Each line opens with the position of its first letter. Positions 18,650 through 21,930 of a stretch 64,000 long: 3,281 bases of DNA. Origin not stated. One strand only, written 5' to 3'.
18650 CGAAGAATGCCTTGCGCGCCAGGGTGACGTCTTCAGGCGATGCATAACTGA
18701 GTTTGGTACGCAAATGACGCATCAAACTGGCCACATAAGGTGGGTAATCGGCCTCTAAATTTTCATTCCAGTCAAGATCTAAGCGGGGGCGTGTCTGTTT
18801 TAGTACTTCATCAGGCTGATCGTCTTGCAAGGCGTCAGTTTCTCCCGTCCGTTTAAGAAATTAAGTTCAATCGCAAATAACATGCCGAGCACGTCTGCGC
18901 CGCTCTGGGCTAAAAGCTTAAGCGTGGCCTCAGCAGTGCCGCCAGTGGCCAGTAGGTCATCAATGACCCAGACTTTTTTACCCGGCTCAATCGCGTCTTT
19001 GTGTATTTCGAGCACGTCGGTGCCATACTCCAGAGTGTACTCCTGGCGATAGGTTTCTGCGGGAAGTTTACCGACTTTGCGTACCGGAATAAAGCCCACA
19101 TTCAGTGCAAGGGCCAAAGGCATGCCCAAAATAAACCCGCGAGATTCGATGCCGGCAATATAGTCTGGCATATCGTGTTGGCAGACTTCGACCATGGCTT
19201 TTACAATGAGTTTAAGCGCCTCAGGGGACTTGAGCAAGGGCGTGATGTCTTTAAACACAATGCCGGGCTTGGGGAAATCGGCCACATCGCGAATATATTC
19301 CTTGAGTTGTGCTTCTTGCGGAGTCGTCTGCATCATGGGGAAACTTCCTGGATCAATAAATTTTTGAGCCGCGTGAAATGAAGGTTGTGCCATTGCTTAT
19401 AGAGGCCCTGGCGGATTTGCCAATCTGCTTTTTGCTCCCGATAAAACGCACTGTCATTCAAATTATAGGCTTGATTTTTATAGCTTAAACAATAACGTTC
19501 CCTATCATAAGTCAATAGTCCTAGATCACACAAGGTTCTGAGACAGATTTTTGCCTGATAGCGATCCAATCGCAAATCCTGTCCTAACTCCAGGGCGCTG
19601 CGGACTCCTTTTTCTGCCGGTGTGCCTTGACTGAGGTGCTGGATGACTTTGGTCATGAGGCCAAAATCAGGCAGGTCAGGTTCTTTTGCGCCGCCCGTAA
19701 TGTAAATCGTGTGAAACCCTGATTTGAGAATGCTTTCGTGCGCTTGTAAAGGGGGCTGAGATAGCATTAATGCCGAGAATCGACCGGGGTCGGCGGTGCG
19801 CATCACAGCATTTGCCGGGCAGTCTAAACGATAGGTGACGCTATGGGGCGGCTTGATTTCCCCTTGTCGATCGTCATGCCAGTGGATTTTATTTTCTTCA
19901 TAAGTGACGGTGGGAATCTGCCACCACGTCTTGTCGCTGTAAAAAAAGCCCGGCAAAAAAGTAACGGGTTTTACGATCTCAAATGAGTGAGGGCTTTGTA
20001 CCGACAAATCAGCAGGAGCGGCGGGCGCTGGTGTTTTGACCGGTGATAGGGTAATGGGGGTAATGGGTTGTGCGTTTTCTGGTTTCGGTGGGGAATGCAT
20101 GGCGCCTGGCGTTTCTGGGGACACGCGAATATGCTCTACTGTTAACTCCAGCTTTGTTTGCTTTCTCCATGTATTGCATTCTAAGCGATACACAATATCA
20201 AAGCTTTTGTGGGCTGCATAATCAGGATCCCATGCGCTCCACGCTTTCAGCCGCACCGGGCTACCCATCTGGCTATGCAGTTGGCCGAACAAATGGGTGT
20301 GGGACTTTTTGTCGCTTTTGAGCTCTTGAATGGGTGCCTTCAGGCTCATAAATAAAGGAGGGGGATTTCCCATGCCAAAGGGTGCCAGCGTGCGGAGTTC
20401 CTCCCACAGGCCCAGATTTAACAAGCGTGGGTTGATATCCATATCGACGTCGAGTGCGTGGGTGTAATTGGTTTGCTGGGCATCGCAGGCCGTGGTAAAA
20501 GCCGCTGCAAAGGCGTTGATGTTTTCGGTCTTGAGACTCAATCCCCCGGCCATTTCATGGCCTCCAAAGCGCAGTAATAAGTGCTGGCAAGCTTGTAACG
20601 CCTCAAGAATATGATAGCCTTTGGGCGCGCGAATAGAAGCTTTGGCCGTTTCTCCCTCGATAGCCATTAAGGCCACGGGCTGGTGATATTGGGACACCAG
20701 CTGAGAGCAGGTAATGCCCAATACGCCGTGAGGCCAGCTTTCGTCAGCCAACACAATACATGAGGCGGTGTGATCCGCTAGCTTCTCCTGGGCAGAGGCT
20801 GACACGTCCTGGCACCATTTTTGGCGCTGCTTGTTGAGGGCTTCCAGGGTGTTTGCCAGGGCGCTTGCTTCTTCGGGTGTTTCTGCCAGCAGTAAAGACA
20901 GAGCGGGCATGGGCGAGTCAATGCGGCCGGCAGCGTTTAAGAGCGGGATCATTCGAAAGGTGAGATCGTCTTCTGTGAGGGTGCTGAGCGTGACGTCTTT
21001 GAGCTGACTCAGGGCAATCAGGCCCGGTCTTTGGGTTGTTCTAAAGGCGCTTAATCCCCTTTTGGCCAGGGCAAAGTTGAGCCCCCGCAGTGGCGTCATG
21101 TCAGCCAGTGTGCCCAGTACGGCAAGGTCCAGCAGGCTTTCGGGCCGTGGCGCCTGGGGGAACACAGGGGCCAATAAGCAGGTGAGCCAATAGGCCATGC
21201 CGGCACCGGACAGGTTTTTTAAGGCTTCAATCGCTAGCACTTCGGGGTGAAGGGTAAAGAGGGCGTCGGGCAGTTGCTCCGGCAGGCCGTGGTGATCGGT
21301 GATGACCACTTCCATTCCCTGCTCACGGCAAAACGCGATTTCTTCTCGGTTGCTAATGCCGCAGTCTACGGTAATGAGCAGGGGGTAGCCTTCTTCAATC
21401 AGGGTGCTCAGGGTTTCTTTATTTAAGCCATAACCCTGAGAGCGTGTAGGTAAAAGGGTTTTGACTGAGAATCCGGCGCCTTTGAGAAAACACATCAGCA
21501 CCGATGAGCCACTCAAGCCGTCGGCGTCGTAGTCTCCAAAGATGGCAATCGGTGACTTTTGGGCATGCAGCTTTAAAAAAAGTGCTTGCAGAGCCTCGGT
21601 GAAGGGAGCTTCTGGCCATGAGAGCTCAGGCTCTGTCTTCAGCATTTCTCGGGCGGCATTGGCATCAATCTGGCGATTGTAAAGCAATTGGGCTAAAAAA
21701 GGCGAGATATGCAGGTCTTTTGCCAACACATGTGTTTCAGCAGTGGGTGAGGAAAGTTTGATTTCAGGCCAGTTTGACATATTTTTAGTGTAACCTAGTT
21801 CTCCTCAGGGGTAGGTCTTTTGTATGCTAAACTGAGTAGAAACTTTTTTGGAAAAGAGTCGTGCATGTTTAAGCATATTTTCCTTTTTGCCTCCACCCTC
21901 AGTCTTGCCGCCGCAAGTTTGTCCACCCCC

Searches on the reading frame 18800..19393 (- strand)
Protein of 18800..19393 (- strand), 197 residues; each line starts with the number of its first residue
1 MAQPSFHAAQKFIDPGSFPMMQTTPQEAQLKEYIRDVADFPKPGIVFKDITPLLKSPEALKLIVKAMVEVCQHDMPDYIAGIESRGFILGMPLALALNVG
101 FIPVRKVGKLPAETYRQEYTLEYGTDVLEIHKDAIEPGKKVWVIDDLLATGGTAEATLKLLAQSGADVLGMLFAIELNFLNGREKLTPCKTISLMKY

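Call 30: search_protein_families(library=pfam, proteins=[window:18800-19393:-], max_evalue=0.001)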
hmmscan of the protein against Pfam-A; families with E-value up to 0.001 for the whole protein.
window:18800-19393:- (197 aa): 1 family
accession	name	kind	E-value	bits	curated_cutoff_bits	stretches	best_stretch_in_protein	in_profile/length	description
PF00156.33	Pribosyltran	-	6.3e-12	45.5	26.3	1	53-170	5-119/158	Phosphoribosyl transferase domain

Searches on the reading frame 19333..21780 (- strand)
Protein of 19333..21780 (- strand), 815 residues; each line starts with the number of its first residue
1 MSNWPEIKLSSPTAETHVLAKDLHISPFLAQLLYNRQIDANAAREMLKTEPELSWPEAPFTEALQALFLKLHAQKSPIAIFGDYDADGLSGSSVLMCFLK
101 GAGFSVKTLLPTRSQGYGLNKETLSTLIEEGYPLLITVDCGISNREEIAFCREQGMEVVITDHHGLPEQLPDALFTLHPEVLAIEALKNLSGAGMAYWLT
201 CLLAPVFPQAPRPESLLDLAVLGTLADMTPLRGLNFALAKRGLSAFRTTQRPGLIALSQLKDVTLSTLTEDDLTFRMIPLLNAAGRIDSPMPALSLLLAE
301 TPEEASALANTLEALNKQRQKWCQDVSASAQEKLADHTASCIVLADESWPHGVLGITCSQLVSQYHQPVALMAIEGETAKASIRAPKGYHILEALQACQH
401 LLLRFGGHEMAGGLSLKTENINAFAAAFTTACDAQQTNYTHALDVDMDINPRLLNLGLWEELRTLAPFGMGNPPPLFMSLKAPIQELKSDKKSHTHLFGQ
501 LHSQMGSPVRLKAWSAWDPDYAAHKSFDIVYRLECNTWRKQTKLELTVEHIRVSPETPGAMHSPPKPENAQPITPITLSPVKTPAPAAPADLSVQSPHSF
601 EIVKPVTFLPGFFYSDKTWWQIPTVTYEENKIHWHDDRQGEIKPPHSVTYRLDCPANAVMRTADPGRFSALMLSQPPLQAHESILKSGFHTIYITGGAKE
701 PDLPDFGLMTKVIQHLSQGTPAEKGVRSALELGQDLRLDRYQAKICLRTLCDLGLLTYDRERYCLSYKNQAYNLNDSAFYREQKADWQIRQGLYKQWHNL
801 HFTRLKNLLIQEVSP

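Call 30: search_protein_families(library=pfam, proteins=[window:19333-21780:-], max_evalue=0.001)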
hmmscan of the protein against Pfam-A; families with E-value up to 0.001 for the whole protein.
window:19333-21780:- (815 aa): 3 families
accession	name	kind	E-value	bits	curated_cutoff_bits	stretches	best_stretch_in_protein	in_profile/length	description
PF01368.27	DHH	-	1.5e-18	67.7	28.1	1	78-224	2-125/125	DHH family, N-terminal domain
PF17768.7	RecJ_OB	-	2.1e-18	66.8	27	1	445-550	1-107/107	RecJ OB domain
PF02272.25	DHHA1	-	4.6e-11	43.5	25.9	1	341-430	4-98/102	DHHA1 domain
